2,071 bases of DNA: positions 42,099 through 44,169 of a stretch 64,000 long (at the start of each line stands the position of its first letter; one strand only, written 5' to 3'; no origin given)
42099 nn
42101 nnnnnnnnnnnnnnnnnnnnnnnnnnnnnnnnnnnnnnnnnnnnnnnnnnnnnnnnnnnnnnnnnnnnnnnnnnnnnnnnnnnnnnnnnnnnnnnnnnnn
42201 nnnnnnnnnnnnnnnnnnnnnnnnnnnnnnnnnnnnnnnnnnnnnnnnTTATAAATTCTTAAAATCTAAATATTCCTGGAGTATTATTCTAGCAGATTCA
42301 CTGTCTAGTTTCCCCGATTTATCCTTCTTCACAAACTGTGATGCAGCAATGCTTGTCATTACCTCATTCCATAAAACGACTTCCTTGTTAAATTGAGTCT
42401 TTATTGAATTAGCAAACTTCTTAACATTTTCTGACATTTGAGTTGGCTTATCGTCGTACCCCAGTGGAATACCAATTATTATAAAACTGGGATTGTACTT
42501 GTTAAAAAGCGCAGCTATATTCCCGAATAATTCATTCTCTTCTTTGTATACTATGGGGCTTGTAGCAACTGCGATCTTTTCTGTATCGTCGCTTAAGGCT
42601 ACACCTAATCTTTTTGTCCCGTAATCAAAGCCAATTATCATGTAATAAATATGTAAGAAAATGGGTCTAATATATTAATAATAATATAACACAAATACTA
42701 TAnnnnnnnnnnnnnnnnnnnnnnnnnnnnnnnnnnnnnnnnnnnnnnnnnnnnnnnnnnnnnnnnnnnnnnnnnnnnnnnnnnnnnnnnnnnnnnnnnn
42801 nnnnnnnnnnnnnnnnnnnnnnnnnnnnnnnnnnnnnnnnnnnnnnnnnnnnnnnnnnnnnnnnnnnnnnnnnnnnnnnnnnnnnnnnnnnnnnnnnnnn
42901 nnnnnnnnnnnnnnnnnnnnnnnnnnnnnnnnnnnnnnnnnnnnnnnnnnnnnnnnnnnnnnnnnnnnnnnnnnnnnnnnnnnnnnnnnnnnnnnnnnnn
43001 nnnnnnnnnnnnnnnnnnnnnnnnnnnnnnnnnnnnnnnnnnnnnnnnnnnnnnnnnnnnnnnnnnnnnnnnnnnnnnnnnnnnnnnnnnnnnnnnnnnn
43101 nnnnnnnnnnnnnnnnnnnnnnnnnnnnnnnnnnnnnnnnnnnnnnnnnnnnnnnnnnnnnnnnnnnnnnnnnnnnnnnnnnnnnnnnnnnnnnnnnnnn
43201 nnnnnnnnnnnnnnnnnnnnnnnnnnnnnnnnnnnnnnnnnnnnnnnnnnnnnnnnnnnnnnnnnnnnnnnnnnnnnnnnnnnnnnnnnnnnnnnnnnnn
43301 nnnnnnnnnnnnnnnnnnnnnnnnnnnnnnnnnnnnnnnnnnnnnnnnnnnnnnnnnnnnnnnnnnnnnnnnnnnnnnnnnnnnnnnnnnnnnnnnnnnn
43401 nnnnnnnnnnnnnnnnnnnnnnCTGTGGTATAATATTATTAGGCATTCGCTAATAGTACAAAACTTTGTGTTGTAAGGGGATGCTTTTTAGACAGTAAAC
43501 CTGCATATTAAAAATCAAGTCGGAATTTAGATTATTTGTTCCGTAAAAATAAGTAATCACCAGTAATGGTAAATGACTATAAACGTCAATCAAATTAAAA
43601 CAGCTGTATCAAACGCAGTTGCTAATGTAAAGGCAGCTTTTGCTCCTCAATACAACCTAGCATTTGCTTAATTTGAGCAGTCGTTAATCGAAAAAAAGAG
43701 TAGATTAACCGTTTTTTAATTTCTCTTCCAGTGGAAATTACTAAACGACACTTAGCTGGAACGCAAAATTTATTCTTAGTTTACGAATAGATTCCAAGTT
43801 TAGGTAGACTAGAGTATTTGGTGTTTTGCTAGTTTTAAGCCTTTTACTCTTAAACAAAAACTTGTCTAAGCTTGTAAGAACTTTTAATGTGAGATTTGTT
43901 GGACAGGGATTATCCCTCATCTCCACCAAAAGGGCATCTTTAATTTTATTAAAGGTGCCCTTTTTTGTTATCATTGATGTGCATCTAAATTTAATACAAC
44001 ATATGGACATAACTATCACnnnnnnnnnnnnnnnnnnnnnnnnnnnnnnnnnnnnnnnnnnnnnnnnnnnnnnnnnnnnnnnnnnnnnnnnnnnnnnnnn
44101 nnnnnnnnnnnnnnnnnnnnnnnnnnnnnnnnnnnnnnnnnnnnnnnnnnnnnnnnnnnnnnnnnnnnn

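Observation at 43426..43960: Unannotated tmRNA (ssrA) between comFC and yidC; the antisense ORF 43741..44019 is spurious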

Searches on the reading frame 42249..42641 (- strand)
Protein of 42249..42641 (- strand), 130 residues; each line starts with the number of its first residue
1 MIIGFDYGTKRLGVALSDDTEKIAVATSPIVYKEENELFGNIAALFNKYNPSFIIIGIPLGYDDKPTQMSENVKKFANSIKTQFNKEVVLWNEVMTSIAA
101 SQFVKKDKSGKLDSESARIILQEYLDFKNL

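Call 8: find_encoding_contigs(protein=window:42249-42641:-, flank=3000, max_places=6)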
Protein window:42249-42641:- (130 aa): 8 contigs read that carry it; 6 places shown.
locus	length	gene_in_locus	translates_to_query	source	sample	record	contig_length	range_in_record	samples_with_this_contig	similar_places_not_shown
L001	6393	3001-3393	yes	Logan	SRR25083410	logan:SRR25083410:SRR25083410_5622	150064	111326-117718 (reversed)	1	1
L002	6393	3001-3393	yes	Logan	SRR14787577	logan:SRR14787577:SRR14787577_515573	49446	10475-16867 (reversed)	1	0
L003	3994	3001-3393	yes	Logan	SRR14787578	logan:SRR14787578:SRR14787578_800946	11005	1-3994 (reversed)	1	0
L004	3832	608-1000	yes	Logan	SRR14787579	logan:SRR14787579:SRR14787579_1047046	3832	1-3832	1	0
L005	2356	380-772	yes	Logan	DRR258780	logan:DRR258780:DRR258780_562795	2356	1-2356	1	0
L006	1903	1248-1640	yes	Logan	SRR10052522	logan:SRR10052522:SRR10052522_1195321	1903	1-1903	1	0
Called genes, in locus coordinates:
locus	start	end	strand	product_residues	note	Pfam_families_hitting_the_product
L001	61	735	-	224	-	PF01386:Ribosomal_L25p, PF14693:Ribosomal_TL5_C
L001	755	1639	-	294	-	PF02096:60KD_IMP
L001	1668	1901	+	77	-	-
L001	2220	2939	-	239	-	PF00156:Pribosyltran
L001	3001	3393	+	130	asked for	PF03652:RuvX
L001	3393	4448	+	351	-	PF02618:YceG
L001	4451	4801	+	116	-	-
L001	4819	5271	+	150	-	PF02600:DsbB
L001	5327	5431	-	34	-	-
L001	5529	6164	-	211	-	PF01726:LexA_DNA_bind, PF00717:Peptidase_S24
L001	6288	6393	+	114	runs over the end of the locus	PF10112:Halogen_Hydrol (faint)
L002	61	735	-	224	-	PF01386:Ribosomal_L25p, PF14693:Ribosomal_TL5_C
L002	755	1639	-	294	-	PF02096:60KD_IMP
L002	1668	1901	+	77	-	-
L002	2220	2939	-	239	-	PF00156:Pribosyltran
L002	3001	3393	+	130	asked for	PF03652:RuvX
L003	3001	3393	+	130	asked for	PF03652:RuvX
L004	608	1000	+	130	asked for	PF03652:RuvX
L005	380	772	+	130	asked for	PF03652:RuvX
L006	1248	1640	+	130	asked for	PF03652:RuvX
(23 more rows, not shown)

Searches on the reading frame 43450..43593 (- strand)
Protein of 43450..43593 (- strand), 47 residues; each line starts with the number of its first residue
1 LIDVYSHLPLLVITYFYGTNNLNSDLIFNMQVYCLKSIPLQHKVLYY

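Call 10: search_protein_families(library=pfam, proteins=[window:43450-43593:-], max_evalue=0.01)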
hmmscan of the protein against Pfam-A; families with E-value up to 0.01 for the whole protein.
window:43450-43593:- (47 aa): 0 families

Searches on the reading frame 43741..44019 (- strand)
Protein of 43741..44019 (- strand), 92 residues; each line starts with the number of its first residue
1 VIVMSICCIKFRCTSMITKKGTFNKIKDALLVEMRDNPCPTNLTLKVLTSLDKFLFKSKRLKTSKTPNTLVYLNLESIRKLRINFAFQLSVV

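Call 10: search_protein_families(library=pfam, proteins=[window:43741-44019:-], max_evalue=0.01)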
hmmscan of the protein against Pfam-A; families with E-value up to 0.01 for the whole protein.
window:43741-44019:- (92 aa): 0 families
